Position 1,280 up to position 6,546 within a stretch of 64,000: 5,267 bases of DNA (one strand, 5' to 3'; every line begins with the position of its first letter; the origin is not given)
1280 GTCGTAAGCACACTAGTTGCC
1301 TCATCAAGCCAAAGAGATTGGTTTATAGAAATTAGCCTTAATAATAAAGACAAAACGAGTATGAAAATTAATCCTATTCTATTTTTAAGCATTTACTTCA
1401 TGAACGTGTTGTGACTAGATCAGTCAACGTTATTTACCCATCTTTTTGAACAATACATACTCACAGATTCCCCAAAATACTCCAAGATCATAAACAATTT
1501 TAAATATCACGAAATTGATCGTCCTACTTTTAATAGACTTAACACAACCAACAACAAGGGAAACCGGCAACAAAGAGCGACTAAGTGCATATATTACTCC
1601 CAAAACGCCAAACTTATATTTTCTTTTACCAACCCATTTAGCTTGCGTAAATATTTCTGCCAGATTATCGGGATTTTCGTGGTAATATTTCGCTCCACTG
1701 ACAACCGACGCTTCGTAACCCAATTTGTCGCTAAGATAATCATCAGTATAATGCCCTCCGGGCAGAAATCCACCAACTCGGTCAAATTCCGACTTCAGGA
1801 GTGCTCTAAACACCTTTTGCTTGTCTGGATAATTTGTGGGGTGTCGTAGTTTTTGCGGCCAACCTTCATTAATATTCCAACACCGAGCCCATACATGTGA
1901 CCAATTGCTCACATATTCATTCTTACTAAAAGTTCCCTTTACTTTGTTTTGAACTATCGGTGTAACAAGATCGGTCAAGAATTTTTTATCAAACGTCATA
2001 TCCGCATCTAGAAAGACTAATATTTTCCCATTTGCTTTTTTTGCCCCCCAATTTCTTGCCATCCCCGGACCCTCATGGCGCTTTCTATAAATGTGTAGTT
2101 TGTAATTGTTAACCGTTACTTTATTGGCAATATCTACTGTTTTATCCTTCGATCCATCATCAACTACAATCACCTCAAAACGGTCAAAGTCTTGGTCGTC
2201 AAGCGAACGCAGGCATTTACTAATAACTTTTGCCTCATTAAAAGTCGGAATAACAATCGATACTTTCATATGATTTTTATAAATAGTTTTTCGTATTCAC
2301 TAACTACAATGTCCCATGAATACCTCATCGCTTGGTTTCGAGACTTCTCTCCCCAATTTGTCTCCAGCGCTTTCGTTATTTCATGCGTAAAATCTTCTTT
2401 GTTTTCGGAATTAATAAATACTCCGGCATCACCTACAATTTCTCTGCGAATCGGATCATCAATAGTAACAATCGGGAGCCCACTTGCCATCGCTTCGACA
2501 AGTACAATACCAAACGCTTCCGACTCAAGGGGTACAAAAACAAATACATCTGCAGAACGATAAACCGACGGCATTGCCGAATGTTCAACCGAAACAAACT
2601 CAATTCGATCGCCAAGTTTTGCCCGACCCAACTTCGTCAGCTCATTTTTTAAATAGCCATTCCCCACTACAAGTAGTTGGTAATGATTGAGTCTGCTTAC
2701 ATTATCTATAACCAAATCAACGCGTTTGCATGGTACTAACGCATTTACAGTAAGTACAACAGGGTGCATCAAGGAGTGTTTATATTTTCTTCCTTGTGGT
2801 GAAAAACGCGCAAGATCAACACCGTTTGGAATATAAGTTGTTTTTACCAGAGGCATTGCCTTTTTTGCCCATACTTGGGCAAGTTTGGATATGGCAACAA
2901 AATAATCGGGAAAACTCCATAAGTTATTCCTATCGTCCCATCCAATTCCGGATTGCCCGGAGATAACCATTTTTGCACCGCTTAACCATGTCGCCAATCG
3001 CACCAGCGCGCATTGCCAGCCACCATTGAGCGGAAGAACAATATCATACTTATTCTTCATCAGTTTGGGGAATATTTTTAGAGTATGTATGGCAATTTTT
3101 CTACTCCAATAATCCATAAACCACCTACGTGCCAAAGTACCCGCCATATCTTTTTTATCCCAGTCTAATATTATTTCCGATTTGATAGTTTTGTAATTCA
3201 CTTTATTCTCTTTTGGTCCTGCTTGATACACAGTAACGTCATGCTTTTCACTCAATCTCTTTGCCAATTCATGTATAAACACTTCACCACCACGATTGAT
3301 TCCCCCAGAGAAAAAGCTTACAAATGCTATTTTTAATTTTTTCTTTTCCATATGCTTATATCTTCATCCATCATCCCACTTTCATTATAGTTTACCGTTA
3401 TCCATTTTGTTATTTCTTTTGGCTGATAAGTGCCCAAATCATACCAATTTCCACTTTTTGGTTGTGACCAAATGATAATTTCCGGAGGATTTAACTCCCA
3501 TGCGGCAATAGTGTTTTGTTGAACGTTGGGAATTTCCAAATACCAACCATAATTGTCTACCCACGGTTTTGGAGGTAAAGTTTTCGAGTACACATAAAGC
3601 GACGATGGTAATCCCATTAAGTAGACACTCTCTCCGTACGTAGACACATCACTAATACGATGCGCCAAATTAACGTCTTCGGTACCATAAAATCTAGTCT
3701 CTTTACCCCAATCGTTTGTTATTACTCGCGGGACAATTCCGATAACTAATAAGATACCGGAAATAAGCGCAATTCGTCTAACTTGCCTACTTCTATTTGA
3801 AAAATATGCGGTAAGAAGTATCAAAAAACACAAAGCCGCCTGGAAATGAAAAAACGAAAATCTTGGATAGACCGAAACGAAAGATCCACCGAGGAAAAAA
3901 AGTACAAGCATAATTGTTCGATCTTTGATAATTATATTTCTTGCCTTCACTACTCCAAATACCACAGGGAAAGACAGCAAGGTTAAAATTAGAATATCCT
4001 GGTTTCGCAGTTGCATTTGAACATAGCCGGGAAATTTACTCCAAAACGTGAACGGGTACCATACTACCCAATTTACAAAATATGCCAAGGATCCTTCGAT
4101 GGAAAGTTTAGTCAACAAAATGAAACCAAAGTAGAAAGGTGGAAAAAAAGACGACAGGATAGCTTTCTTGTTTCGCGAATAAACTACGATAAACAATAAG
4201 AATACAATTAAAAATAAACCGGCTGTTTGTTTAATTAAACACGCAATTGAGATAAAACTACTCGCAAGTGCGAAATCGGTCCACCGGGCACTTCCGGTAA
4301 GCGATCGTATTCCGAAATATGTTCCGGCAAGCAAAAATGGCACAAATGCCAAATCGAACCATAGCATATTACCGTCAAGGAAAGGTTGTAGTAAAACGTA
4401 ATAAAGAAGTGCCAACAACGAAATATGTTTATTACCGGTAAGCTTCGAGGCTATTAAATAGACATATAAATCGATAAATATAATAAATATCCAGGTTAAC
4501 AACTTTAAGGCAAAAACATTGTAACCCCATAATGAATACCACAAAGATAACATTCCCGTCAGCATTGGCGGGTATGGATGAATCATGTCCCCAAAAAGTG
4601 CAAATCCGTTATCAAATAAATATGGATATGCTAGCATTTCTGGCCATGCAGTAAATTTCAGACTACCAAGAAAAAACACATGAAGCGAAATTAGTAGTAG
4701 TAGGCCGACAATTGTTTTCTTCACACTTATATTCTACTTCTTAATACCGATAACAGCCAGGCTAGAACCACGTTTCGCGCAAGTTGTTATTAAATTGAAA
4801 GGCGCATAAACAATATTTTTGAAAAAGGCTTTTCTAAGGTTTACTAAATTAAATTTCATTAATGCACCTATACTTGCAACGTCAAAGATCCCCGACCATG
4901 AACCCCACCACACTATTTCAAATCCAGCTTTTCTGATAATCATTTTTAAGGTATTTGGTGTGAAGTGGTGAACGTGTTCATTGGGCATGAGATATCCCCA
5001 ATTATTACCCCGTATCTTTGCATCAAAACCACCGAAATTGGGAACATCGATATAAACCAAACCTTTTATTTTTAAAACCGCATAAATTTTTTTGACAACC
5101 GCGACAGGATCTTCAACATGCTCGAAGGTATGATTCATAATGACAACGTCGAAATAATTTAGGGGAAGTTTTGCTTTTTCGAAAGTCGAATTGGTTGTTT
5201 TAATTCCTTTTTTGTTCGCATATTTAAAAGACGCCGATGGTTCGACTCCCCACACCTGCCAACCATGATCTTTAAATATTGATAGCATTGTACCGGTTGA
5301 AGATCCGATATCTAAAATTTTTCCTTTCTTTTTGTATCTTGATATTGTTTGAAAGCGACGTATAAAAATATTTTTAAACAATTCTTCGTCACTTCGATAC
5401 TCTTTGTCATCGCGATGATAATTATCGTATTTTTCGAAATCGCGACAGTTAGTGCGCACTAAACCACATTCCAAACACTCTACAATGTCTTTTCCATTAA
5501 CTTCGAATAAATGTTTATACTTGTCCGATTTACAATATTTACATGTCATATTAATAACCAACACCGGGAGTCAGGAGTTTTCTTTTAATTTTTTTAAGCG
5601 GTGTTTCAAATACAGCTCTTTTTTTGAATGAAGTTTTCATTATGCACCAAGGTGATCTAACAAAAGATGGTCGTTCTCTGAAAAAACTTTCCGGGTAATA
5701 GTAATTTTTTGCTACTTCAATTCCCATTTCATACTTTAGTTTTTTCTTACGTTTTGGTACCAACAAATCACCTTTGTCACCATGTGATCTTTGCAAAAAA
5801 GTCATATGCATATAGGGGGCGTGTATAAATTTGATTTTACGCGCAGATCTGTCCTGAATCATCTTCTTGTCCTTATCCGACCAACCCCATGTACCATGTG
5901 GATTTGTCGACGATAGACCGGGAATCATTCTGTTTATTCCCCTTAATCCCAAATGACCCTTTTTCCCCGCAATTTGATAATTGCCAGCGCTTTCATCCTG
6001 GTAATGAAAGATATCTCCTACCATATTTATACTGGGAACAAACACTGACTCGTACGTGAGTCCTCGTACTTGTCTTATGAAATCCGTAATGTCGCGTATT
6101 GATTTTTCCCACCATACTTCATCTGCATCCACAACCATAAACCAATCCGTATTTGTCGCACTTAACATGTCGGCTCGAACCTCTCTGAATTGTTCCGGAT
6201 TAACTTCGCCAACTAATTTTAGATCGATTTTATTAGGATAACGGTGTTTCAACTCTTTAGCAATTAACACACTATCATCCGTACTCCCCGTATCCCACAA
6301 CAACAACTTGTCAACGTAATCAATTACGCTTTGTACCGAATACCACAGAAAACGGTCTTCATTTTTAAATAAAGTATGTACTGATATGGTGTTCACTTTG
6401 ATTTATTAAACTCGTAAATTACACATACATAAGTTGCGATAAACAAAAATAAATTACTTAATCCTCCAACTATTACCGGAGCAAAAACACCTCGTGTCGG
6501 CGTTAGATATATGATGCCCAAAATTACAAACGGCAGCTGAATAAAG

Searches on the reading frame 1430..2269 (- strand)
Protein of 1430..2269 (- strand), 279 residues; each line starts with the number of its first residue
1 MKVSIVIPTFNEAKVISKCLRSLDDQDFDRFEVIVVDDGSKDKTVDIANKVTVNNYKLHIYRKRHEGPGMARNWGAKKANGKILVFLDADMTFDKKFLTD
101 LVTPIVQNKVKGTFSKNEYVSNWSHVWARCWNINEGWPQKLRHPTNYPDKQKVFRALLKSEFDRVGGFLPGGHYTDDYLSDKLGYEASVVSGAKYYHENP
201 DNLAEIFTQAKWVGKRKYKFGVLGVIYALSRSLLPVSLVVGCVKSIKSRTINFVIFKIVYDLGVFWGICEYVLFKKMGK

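Call 4: search_protein_families(library=pfam, proteins=[window:1430-2269:-], max_evalue=0.01)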
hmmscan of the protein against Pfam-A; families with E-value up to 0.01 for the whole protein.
window:1430-2269:- (279 aa): 4 families
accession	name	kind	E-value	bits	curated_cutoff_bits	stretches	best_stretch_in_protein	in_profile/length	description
PF00535.33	Glycos_transf_2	-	2.1e-33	116.1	23.3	1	4-133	1-131/168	Glycosyl transferase family 2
PF13641.12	Glyco_tranf_2_3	-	5.1e-13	50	27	1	3-128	3-133/230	Glycosyltransferase like family 2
PF10111.15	Glyco_tranf_2_2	-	6.3e-10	39.4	27.3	1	4-93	1-94/276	Glycosyltransferase like family 2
PF13704.12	Glyco_tranf_2_4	-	0.00026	21.9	27.5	1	11-90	2-81/98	Glycosyl transferase family 2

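Call 53: search_solved_structures(query=window:1430-2269:-, max_evalue=0.001)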
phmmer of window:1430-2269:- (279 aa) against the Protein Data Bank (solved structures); distinct sequences matched with E-value up to 0.001: 32.
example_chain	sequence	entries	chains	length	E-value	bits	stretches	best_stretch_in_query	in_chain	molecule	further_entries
2z87_A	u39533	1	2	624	1.3e-17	67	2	3-91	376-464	Chondroitin synthase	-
2z86_A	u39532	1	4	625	1.3e-17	67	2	3-91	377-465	Chondroitin synthase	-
5tze_C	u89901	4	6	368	1.2e-15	60.6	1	1-103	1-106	Glycosyl transferase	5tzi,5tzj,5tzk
5tz8_A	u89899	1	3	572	3e-15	59.2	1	1-103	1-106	Glycosyl transferase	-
5hea_A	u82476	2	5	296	1.6e-14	56.9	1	3-108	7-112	Putative glycosyltransferase (GalT1)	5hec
3bcv_A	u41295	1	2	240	4e-10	42.4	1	2-96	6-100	Putative glycosyltransferase protein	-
6p61_A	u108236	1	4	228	4.2e-10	42.3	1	3-98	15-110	Glycosyltransferase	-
5mlz_A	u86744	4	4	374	4.8e-10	42.2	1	1-123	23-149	Dolichol monophosphate mannose synthase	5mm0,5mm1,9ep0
8vh7_A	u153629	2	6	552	1.3e-09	40.7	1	3-108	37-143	Heparosan synthase B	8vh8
8viw_A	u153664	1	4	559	1.3e-09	40.7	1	3-108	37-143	Heparosan synthase B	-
9jma_A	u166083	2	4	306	1.4e-08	37.3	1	1-101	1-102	GalNAc(5)-diNAcBac-PP-undecaprenol beta-1,3-glucosyltransferase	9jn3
9omm_A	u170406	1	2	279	5.6e-08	35.4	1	3-98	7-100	Glycosyltransferase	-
9omh_A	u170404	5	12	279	5.6e-08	35.4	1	3-98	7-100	Glycosyltransferase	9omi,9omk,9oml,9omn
9omj_A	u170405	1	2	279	5.6e-08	35.4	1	3-98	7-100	Glycosyltransferase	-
6yv7_B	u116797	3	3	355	2.4e-07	33.3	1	2-94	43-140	Glycosyl transferase, family 2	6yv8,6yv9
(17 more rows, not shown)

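Call 76: search_protein_families(library=ncbifam, proteins=[window:1430-2269:-], max_evalue=0.001)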
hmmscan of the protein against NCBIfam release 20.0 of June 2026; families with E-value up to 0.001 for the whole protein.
window:1430-2269:- (279 aa): 28 families (the best 25 are shown)
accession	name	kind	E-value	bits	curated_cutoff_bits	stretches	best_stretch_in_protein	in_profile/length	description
NF041875.1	EPS_EpsD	equivalog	2.2e-23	83.2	370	1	3-100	1-99/325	exopolysaccharide biosynthesis glycosyltransferase EpsD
TIGR04283.1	glyco_like_mftF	equivalog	2.1e-22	79.8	182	1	3-171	1-156/221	TIGR04283 family arsenosugar biosynthesis glycosyltransferase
NF007482.0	PRK10073.1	equivalog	6.7e-21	74.6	423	1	2-110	7-115/334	glycosyltransferase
TIGR03965.1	mycofact_glyco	equivalog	2.7e-20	72.7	280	1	2-110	75-184/467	mycofactocin biosynthesis glycosyltransferase MftF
TIGR03937.1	PgaC_IcaA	equivalog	8.6e-20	71.1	422.3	1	2-125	46-170/407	poly-beta-1,6-N-acetyl-D-glucosamine synthase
NF047683.1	TeichurnBiosyTuaG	equivalog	8.4e-19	68.2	400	1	2-122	7-128/252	teichuronic acid biosynthesis protein TuaG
NF050050.1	ProtGlycPglI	equivalog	3.2e-16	59.6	500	1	2-103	3-106/306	GalNAc(5)-diNAcBac-PP-undecaprenol beta-1,3-glucosyltransferase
NF038299.1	EPS_HpsN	equivalog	7e-15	54.8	425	1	2-105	2-106/317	hormogonium polysaccharide biosynthesis glycosyltransferase HpsN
NF010496.0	PRK13915.1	equivalog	1.7e-13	50.3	262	1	2-109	32-146/307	glucosyl-3-phosphoglycerate synthase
TIGR03469.1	HpnB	hypoth_equivalog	3.5e-13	49.3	379.25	1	2-110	45-165/386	hopene-associated glycosyltransferase HpnB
NF038302.1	EPS_HpsE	equivalog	4.1e-13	49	300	1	2-112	2-118/307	hormogonium polysaccharide biosynthesis glycosyltransferase HpsE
TIGR04182.1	glyco_TIGR04182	equivalog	1.6e-11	44.1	325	1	2-109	1-101/293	S-layer glycoprotein N-glycosyltransferase AglJ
NF047588.1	GlcsyltransPgfSStrep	equivalog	3.4e-11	42.9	500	1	1-102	1-107/308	glycosyltransferase PgfS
NF041394.1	GtaseAglG_Halo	equivalog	1.7e-10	40.7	440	1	1-103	1-105/304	glucosyl-dolichyl phosphate glucuronosyltransferase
NF045692.1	OglycostaseCruG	equivalog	1.7e-10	40.4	600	1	2-63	42-103/386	2'-O-glycosyltransferase CruG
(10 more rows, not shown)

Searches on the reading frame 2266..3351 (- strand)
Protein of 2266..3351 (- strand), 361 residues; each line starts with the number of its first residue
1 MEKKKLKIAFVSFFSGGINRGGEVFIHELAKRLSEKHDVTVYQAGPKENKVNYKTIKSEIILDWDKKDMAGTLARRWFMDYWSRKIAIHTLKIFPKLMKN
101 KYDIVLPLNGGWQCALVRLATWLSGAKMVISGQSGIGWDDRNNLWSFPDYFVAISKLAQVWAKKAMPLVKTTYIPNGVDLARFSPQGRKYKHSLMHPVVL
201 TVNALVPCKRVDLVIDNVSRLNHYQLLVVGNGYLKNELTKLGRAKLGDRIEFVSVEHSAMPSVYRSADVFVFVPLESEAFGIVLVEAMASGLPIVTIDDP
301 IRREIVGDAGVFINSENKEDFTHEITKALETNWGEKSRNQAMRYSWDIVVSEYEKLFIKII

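Call 4: search_protein_families(library=pfam, proteins=[window:2266-3351:-], max_evalue=0.01)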
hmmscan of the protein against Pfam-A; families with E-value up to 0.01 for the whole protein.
window:2266-3351:- (361 aa): 4 families
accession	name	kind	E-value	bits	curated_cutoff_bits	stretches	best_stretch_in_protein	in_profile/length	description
PF00534.26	Glycos_transf_1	-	1.1e-26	93.9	26.4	1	190-340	9-164/172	Glycosyl transferases group 1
PF13692.12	Glyco_trans_1_4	-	5.4e-24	85.5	27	1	197-330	2-141/142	Glycosyl transferases group 1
PF13439.12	Glyco_transf_4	-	2.4e-08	34.6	28.5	1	21-182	3-170/170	Glycosyltransferase Family 4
PF13407.12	Peripla_BP_4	-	0.0055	16.7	35.1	1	267-336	56-121/258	Periplasmic binding protein domain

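Call 76: search_protein_families(library=ncbifam, proteins=[window:2266-3351:-], max_evalue=0.001)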
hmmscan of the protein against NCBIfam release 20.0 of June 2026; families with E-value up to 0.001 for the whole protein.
window:2266-3351:- (361 aa): 28 families (the best 25 are shown)
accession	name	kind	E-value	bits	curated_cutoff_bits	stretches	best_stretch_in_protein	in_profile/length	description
TIGR04047.1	MSMEG_0565_glyc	hypoth_equivalog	3.3e-19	69.2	259.85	1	148-349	139-363/373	MSMEG_0565 family glycosyltransferase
TIGR03088.1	stp2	hypoth_equivalog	1.4e-16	60.5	409.05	1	147-359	136-372/374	TIGR03088 family PEP-CTERM/XrtA system glycosyltransferase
TIGR03999.1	thiol_BshA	equivalog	5.7e-14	51.8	273.7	1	170-360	168-373/375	N-acetyl-alpha-D-glucosaminyl L-malate synthase BshA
NF053787.1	GlcN_PG_synth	equivalog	8.5e-14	51.1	480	1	170-355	165-354/361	N-acetylglucosaminyl phosphatidylglycerol synthase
NF038255.1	exopoly_VpsD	equivalog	1.5e-11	43.8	300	1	171-361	179-380/381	VpsD family glycosyltransferase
NF053513.1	Gtran_IagA_BgsA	equivalog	2.1e-11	43.4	460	1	172-339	130-310/333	LTA glycolipid anchor biosynthesis glycosyltransferase, IagA/BgsA family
TIGR02472.1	sucr_P_syn_N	equivalog_domain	1.2e-10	40.8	576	1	256-354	326-435/439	sucrose-phosphate synthase, putative, glycosyltransferase domain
NF050063.1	ProtGlycPglJ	equivalog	5.3e-10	39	500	1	170-332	169-333/363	N-acetylgalactosamine-N,N'-diacetylbacillosaminyl-diphospho-undecaprenol 4-alpha-N-acetylgalactosaminyltransferase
NF041876.1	EPS_EpsE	equivalog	8.1e-10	38.5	400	1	170-332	187-362/389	exopolysaccharide biosynthesis GT4 family glycosyltransferase EpsE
TIGR03449.1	mycothiol_MshA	equivalog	1.2e-09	37.6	462.5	1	173-357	192-400/406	D-inositol-3-phosphate glycosyltransferase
NF038295.1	EPS_HpsP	equivalog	4.6e-09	35.8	550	1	173-356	180-383/388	hormogonium polysaccharide biosynthesis glycosyltransferase HpsP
TIGR02095.1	glgA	subfamily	4.7e-09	35.4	328.45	1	196-358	294-475/477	glycogen/starch synthase, ADP-glucose type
TIGR04063.1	stp3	hypoth_equivalog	1.5e-08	33.9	442.05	1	163-358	174-393/397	TIGR04063 family PEP-CTERM/XrtA system glycosyltransferase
NF047684.1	TeichurnBiosyTuaC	equivalog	6.7e-08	31.9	550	1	163-339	179-362/391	teichuronic acid biosynthesis protein TuaC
NF038298.1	EPS_HpsO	equivalog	1.2e-07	30.9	575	1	198-332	203-353/388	hormogonium polysaccharide biosynthesis glycosyltransferase HpsO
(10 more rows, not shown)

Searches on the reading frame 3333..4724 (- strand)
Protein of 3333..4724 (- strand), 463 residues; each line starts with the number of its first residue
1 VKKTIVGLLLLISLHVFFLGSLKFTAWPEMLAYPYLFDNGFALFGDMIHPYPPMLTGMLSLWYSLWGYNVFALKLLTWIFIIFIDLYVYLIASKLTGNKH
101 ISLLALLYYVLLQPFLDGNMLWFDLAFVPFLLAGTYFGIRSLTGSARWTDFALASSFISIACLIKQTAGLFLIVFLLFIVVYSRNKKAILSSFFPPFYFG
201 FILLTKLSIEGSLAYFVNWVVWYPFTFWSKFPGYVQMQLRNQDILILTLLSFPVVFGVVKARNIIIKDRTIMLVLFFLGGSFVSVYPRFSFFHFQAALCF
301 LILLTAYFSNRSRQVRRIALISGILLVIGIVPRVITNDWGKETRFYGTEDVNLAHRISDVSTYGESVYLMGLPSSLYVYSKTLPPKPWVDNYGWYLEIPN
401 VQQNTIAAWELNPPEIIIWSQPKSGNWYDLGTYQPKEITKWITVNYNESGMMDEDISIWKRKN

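Call 4: search_protein_families(library=pfam, proteins=[window:3333-4724:-], max_evalue=0.01)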
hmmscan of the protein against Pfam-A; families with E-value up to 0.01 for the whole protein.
window:3333-4724:- (463 aa): 1 family
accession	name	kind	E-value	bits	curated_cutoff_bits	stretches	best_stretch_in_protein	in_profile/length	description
PF13231.12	PMT_2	-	4.2e-08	34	26.1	1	52-195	3-143/160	Dolichyl-phosphate-mannose-protein mannosyltransferase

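Call 76: search_protein_families(library=ncbifam, proteins=[window:3333-4724:-], max_evalue=0.001)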
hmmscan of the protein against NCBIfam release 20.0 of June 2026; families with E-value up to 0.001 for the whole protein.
window:3333-4724:- (463 aa): 0 families

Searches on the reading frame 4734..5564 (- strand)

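Call 4: search_protein_families(library=pfam, proteins=[window:4734-5564:-], max_evalue=0.01)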
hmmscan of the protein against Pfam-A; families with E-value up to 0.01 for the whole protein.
window:4734-5564:- (276 aa): 8 families
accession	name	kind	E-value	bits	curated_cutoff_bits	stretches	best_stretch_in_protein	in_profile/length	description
PF13489.12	Methyltransf_23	-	1.2e-28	100.3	27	1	72-218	14-162/164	Methyltransferase domain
PF08241.18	Methyltransf_11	-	1.4e-15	58.1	21.2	1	84-172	1-95/95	Methyltransferase domain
PF08242.18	Methyltransf_12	-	3.2e-12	47.5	30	1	84-169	1-97/98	Methyltransferase domain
PF13649.12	Methyltransf_25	-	1.2e-10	42.3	27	1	83-168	1-97/97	Methyltransferase domain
PF07021.18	MetW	-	2.6e-08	34.2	21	1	72-183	5-118/193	Methionine biosynthesis protein MetW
PF13847.12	Methyltransf_31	-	5.5e-07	29.8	27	1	78-176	2-113/145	Methyltransferase domain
PF05219.18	DREV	-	0.0055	16.3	26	0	59-172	75-186/265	DREV methyltransferase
PF01209.24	Ubie_methyltran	-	0.0096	15.7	20.1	0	121-172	100-151/233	ubiE/COQ5 methyltransferase family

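Call 76: search_protein_families(library=ncbifam, proteins=[window:4734-5564:-], max_evalue=0.001)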
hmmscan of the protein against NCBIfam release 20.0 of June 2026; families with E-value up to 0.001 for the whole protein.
window:4734-5564:- (276 aa): 8 families
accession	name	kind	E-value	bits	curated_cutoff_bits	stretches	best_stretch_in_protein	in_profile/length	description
NF045667.1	MTase_DVU1556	equivalog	4.2e-10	39.4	155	1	69-220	12-165/213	DVU_1556 family methyltransferase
TIGR01983.1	UbiG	equivalog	2.8e-08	33.3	102.95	1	78-173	48-152/228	bifunctional 2-polyprenyl-6-hydroxyphenol methylase/3-demethylubiquinol 3-O-methyltransferase UbiG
TIGR02081.1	metW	equivalog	6.7e-08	32.3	189.5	1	78-183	12-118/194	methionine biosynthesis protein MetW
TIGR01934.1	MenG_MenH_UbiE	subfamily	3.3e-05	23.3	158.35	1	73-172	33-141/223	ubiquinone/menaquinone biosynthesis methyltransferase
TIGR04345.1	ovoA_Cterm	equivalog_domain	6.1e-05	22.7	170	0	135-175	132-172/242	putative 4-mercaptohistidine N1-methyltransferase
TIGR02072.1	BioC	equivalog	0.00011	22.1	184.95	1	68-172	21-132/244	malonyl-ACP O-methyltransferase BioC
TIGR00452.1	TIGR00452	equivalog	0.00043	19.2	275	1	69-169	108-216/316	tRNA 5-methoxyuridine(34)/uridine 5-oxyacetic acid(34) synthase CmoB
NF040539.1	AST_met_ArsM_2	exception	0.00046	20.1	240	0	46-187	22-179/262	putative arsinothricin biosynthesis methyltransferase ArsM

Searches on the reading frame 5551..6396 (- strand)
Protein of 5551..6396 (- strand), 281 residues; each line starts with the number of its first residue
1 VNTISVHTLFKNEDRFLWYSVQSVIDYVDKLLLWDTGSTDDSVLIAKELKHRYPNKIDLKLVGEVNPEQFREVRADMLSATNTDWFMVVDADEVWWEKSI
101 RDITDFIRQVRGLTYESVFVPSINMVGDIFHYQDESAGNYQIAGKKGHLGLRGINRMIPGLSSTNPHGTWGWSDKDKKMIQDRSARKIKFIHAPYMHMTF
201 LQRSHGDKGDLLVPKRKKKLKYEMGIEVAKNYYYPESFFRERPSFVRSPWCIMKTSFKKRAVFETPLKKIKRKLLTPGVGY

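Call 4: search_protein_families(library=pfam, proteins=[window:5551-6396:-], max_evalue=0.01)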
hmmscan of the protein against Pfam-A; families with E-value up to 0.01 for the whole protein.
window:5551-6396:- (281 aa): 3 families
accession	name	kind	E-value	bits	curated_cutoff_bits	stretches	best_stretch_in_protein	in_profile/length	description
PF00535.33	Glycos_transf_2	-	3.5e-08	34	23.3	1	5-109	1-105/168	Glycosyl transferase family 2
PF13704.12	Glyco_tranf_2_4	-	5.6e-05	24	27.5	1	11-105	1-96/98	Glycosyl transferase family 2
PF13641.12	Glyco_tranf_2_3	-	0.0064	17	27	1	38-113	40-119/230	Glycosyltransferase like family 2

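Call 54: search_solved_structures(query=window:5551-6396:-, max_evalue=0.1)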
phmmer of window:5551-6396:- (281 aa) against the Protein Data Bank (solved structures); distinct sequences matched with E-value up to 0.1: 4.
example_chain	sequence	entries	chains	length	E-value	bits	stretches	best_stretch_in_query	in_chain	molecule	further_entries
22ao_A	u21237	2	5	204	0.00044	22.8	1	4-101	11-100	GmaR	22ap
7msp_A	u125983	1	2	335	0.032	16.7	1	3-125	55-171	SPbeta prophage-derived glycosyltransferase SunS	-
7msn_A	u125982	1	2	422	0.051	16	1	3-125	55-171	SPbeta prophage-derived glycosyltransferase SunS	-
7msk_A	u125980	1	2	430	0.078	15.4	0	7-123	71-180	Glyco_trans_2-like domain-containing protein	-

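Call 76: search_protein_families(library=ncbifam, proteins=[window:5551-6396:-], max_evalue=0.001)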
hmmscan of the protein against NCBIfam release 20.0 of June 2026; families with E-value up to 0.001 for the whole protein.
window:5551-6396:- (281 aa): 1 family
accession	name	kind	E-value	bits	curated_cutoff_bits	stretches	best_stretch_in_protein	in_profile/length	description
TIGR04195.1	S_glycosyl_SunS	equivalog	8.7e-06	24.8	350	1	3-128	58-177/421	SunS family peptide S-glycosyltransferase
